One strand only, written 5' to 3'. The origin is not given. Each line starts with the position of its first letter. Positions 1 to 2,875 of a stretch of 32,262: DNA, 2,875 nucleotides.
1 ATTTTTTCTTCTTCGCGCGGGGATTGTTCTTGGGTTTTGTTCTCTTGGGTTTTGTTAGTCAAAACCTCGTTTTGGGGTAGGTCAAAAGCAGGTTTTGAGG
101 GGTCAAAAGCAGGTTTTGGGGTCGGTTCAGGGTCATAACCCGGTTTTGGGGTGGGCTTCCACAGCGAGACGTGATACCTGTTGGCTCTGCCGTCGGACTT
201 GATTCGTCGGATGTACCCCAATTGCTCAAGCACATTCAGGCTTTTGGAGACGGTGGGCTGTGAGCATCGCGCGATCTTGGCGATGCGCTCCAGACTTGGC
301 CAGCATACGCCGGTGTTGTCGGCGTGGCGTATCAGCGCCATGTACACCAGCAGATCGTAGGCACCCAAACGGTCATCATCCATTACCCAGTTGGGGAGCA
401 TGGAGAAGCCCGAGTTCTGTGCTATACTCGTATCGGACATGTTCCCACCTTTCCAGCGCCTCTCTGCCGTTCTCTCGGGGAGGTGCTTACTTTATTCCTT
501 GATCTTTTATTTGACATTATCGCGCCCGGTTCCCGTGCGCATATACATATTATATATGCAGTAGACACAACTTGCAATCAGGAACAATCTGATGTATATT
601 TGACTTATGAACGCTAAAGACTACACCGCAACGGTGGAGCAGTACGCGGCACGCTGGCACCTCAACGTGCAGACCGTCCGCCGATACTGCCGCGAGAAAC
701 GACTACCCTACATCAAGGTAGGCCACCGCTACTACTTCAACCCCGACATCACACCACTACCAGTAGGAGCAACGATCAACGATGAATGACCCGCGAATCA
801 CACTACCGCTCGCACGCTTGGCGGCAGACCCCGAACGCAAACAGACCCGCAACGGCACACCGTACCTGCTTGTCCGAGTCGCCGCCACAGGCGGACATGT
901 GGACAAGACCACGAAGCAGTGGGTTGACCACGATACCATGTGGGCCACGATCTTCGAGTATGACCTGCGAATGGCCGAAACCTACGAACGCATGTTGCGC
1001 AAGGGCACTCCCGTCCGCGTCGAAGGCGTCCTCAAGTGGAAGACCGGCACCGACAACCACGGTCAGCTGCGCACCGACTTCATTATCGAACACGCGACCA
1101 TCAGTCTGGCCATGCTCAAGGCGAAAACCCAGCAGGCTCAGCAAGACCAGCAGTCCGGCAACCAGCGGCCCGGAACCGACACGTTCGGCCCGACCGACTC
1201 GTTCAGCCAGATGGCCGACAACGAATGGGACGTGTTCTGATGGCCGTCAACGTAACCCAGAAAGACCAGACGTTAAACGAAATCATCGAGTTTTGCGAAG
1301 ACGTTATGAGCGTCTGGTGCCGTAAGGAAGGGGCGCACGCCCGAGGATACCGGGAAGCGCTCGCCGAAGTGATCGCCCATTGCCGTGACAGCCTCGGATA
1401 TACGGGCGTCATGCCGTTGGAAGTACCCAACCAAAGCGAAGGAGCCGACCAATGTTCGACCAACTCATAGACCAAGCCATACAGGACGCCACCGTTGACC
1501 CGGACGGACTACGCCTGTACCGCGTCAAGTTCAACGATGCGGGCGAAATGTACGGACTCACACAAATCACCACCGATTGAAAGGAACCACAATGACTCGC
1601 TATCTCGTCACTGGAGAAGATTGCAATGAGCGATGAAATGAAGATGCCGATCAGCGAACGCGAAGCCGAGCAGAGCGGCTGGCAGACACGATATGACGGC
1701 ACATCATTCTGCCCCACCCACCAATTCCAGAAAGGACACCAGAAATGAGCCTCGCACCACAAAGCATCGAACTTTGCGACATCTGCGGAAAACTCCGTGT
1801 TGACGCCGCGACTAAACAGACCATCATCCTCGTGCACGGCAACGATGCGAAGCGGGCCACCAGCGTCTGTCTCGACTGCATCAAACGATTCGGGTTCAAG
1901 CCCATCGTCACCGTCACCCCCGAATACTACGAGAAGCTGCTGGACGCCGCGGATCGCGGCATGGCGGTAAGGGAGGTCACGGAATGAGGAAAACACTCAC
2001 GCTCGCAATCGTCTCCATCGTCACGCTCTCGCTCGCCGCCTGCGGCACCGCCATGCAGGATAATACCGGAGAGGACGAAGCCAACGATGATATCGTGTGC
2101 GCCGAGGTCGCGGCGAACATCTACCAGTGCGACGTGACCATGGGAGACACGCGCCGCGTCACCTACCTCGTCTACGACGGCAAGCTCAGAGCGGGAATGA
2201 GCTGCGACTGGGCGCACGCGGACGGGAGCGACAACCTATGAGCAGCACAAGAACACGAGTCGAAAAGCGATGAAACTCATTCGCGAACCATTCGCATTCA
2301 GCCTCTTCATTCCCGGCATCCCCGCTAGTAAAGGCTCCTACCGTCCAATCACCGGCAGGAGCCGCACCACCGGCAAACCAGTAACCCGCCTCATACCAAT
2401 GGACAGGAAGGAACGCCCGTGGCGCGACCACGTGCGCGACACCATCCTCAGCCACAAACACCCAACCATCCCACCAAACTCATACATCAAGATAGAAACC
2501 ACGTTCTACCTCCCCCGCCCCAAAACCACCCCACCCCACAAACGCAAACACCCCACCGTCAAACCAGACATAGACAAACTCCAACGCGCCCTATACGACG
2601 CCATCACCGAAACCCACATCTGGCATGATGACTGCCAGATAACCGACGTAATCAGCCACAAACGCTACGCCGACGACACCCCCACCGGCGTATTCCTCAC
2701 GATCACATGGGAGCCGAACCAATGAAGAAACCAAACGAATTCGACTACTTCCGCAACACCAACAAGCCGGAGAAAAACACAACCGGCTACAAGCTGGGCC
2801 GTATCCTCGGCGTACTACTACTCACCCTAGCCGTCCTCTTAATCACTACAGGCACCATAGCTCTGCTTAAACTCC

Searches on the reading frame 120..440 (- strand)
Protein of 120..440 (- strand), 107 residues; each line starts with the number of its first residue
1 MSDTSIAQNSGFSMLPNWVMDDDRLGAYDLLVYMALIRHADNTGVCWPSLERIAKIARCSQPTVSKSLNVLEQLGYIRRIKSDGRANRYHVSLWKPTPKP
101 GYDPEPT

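Call 49: search_protein_families(library=pfam, proteins=[window:120-440:-], max_evalue=0.01)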
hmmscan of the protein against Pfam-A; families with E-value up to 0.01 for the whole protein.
window:120-440:- (107 aa): 8 families
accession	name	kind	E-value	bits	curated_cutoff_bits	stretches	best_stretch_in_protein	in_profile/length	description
PF13730.12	HTH_36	-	5e-17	61.9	25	1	24-77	2-55/55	Helix-turn-helix domain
PF01978.25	TrmB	-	3.7e-05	23.9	25.6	1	25-90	6-63/68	Sugar-specific transcriptional regulator TrmB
PF12802.13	MarR_2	-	4.7e-05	23.9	27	1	51-84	24-57/61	MarR family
PF01047.28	MarR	-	0.00014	22.1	24.6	1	50-83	20-55/59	MarR family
PF01022.26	HTH_5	-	0.00026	21.2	22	1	53-78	21-46/47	Bacterial regulatory protein, arsR family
PF13545.12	HTH_Crp_2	-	0.0044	17.4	27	1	48-79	23-55/70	Crp-like helix-turn-helix domain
PF13463.12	HTH_27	-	0.0074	17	22.2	1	49-91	20-64/68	Winged helix DNA-binding domain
PF22979.2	HTH_69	-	0.0088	16.4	27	0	49-81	28-60/69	Winged helix-turn-helix domain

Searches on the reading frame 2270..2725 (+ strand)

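Call 49: search_protein_families(library=pfam, proteins=[window:2270-2725:+], max_evalue=0.01)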
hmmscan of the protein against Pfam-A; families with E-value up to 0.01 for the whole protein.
window:2270-2725:+ (151 aa): 1 family
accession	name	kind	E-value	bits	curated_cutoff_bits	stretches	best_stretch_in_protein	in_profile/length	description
PF05866.16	RusA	-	1.8e-17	64.5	22.8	1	30-145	7-123/124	Endodeoxyribonuclease RusA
